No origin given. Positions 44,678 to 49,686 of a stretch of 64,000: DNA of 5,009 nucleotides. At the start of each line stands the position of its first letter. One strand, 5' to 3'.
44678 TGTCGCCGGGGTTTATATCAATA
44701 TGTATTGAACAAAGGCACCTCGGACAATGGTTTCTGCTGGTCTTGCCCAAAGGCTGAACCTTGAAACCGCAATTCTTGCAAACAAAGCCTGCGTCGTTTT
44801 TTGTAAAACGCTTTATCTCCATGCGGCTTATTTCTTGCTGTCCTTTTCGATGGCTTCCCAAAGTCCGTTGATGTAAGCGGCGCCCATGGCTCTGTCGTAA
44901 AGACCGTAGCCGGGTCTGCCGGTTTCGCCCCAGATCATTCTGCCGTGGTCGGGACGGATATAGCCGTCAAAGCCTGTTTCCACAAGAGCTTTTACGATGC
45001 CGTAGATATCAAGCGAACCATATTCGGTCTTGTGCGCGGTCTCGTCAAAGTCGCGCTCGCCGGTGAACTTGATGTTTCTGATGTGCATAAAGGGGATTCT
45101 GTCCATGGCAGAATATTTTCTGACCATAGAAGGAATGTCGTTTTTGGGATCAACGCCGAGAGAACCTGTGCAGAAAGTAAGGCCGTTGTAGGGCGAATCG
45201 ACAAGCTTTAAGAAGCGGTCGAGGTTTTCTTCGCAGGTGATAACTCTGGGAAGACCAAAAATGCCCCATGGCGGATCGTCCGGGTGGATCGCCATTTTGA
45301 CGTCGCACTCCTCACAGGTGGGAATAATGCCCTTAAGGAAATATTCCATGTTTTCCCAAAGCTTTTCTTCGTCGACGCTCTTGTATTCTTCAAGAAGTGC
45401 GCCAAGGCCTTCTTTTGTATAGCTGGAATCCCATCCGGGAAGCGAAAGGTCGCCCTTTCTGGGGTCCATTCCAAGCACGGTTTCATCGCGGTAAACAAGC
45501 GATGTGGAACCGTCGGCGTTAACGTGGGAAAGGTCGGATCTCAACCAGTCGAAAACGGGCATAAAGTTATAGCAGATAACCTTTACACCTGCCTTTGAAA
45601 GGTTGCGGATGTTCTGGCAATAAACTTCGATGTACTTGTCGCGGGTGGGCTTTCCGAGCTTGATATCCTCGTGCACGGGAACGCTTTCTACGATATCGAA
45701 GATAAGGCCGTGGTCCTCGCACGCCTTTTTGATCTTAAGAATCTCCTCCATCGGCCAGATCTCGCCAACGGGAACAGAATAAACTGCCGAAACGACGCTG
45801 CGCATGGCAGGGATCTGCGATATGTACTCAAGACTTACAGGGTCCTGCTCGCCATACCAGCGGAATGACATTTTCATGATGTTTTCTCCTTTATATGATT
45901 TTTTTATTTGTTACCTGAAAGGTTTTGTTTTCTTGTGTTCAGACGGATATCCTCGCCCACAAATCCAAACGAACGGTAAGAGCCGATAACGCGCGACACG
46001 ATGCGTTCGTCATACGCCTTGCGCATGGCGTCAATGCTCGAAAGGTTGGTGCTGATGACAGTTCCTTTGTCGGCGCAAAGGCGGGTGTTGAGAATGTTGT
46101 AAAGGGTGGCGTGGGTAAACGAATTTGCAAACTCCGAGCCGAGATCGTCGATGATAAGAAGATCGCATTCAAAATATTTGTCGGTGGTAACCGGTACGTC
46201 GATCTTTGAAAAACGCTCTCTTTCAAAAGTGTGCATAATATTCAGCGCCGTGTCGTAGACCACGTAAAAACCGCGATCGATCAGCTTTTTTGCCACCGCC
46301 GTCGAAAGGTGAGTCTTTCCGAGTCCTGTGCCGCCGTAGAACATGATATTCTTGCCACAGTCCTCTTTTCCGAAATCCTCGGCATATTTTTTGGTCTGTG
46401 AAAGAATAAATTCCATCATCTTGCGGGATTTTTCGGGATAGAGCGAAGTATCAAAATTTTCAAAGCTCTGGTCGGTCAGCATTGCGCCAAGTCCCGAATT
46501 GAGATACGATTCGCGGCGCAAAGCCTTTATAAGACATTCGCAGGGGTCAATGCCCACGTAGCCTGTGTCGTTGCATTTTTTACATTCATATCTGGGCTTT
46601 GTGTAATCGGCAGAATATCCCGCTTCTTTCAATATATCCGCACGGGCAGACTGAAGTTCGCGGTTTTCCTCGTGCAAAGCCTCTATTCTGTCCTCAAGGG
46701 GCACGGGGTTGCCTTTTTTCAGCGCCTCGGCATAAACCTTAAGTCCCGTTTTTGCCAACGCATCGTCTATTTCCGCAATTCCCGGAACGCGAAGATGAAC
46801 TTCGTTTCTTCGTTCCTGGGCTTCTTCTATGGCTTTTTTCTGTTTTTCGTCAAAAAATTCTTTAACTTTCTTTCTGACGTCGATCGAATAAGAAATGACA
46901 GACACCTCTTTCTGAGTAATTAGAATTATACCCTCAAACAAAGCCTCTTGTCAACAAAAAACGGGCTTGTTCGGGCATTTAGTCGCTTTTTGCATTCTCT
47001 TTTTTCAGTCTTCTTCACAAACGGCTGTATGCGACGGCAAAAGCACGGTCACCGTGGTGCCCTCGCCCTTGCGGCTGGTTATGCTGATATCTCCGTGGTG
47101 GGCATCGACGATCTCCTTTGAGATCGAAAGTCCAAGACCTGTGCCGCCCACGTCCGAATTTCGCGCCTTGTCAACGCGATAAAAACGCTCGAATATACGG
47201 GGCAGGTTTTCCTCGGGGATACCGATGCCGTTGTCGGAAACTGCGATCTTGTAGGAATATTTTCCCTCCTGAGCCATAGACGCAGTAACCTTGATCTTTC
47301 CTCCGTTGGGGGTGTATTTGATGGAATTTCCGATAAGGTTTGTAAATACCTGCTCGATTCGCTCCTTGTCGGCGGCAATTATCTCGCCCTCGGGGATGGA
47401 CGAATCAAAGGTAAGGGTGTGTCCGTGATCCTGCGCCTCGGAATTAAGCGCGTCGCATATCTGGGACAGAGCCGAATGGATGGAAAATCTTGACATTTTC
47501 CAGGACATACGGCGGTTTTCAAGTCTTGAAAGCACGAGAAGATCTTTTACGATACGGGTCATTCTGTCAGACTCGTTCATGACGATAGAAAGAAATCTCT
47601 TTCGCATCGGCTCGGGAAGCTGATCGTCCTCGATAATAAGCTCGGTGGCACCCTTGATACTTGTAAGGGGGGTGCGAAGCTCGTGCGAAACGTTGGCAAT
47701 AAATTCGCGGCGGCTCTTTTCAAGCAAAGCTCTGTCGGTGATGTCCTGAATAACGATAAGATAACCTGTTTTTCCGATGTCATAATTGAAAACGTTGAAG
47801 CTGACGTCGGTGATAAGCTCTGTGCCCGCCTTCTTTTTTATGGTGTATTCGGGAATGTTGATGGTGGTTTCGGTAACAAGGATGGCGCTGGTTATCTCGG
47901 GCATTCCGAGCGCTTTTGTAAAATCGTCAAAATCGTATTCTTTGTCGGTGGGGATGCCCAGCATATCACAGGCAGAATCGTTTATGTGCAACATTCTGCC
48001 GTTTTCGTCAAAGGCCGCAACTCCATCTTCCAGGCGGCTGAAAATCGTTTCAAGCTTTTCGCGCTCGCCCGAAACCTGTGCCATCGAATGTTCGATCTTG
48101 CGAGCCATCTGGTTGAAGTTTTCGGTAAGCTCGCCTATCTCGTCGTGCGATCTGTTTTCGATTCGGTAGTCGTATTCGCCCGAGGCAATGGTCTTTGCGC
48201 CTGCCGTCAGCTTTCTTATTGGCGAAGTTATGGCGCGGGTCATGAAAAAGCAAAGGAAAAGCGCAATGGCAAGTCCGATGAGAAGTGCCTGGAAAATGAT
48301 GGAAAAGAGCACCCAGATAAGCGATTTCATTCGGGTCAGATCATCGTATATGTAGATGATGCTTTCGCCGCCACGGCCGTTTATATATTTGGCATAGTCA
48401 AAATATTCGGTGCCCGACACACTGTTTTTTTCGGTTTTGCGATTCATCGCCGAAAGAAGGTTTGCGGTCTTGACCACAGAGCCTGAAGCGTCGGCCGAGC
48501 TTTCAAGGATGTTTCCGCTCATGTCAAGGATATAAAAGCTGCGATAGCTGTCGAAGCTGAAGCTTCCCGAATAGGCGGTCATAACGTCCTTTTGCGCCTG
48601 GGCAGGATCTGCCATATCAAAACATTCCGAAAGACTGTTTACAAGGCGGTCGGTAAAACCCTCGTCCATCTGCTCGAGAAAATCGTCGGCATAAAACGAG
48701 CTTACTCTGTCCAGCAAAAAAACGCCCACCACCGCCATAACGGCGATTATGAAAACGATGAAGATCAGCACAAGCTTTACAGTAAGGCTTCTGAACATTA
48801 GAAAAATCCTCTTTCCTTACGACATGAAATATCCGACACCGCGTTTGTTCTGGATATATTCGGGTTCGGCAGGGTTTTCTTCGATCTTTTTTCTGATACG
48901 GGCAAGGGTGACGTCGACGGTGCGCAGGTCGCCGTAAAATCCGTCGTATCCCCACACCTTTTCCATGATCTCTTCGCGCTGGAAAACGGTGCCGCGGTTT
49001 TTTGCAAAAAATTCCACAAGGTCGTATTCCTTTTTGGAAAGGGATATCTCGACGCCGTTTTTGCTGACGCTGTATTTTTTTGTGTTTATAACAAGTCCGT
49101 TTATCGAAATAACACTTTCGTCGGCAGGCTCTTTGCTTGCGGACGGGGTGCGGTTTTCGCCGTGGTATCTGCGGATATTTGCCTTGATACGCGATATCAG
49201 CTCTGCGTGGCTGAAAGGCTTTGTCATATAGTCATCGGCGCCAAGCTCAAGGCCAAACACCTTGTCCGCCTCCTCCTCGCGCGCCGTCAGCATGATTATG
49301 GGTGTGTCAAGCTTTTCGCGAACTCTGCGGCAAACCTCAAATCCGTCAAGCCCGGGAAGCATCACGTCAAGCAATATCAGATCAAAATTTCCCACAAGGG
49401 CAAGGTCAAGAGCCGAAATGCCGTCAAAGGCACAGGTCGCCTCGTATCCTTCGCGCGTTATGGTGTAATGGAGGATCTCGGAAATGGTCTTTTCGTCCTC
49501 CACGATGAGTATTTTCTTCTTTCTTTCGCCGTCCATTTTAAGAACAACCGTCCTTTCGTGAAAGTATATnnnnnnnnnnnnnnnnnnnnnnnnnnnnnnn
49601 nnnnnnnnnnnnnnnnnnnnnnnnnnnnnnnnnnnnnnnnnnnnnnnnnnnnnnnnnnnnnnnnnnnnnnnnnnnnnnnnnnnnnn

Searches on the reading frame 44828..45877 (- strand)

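Call 39: search_protein_families(library=pfam, proteins=[window:44828-45877:-])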
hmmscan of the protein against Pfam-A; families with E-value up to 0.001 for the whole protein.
window:44828-45877:- (349 aa): 2 families
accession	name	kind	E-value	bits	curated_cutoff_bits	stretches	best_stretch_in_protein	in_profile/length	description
PF03786.19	UxuA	-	2.6e-151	503.8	23.7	1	1-345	1-352/352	D-mannonate dehydratase (UxuA)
PF01261.30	AP_endonuc_2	-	1.4e-07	32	31.1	1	167-307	94-225/249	Xylose isomerase-like TIM barrel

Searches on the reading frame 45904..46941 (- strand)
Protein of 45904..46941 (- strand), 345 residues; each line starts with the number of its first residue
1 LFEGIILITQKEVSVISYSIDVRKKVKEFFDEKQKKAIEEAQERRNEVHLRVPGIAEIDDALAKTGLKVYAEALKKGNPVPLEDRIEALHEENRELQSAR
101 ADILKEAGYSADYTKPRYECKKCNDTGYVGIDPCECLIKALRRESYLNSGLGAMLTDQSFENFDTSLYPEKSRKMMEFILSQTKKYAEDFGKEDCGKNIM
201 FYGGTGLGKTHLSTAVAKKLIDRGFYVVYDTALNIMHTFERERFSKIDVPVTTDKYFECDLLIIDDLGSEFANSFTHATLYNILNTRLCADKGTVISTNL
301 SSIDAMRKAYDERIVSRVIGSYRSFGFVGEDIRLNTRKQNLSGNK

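Call 39: search_protein_families(library=pfam, proteins=[window:45904-46941:-])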
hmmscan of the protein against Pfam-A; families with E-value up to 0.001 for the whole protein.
window:45904-46941:- (345 aa): 2 families
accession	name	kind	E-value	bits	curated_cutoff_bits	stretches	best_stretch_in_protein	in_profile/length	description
PF01695.23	IstB_IS21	-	9.6e-13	48.6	24.1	1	196-301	92-195/238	IstB-like ATP binding protein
PF00308.24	Bac_DnaA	-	2.4e-09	38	23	1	198-317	36-154/162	Bacterial DnaA ATPAse domain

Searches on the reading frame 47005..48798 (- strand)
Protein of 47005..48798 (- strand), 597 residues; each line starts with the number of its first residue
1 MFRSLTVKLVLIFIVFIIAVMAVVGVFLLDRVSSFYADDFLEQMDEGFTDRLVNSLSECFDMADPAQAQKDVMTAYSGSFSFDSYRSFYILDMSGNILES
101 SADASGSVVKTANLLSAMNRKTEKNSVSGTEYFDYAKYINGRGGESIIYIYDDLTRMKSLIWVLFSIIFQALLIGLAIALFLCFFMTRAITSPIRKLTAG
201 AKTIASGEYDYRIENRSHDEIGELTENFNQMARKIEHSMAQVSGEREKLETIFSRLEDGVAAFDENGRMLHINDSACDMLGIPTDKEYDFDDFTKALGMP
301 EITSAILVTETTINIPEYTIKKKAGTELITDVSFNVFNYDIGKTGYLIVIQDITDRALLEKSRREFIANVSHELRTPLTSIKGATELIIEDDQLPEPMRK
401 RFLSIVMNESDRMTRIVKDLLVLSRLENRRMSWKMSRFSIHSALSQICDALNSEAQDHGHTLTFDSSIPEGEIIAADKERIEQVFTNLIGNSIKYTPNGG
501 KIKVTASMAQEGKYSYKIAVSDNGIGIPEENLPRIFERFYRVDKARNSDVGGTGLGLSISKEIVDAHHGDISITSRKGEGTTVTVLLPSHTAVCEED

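Call 39: search_protein_families(library=pfam, proteins=[window:47005-48798:-])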
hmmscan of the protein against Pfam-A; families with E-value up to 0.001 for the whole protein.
window:47005-48798:- (597 aa): 7 families
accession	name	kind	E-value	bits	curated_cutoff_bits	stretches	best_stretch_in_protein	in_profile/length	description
PF02518.31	HATPase_c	-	3.8e-33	114.7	26.4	1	477-589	2-109/111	Histidine kinase-, DNA gyrase B-, and HSP90-like ATPase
PF00512.31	HisKA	-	1.1e-20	73.9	26.9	1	362-428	1-65/66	His Kinase A (phospho-acceptor) domain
PF00672.30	HAMP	-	5.6e-17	62.2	25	1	185-236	1-52/53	HAMP domain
PF13188.13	PAS_8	-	7.4e-06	26.1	21.8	1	247-290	1-43/65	PAS domain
PF00989.32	PAS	-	0.00011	22.6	22.6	1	248-284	2-38/113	PAS fold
PF13589.12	HATPase_c_3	-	0.0004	20.9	25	1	482-562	4-82/137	Histidine kinase-, DNA gyrase B-, and HSP90-like ATPase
PF13426.13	PAS_9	-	0.00042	21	27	0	264-355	8-103/103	PAS domain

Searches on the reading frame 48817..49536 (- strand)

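Call 39: search_protein_families(library=pfam, proteins=[window:48817-49536:-])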
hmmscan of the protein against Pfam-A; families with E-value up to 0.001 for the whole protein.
window:48817-49536:- (239 aa): 2 families
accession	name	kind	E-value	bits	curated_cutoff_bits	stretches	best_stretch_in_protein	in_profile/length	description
PF00072.30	Response_reg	-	4.8e-28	98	30.2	1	9-118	1-111/111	Response regulator receiver domain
PF00486.34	Trans_reg_C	-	1.7e-25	89.3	26.2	1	163-237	3-76/77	Transcriptional regulatory protein, C terminal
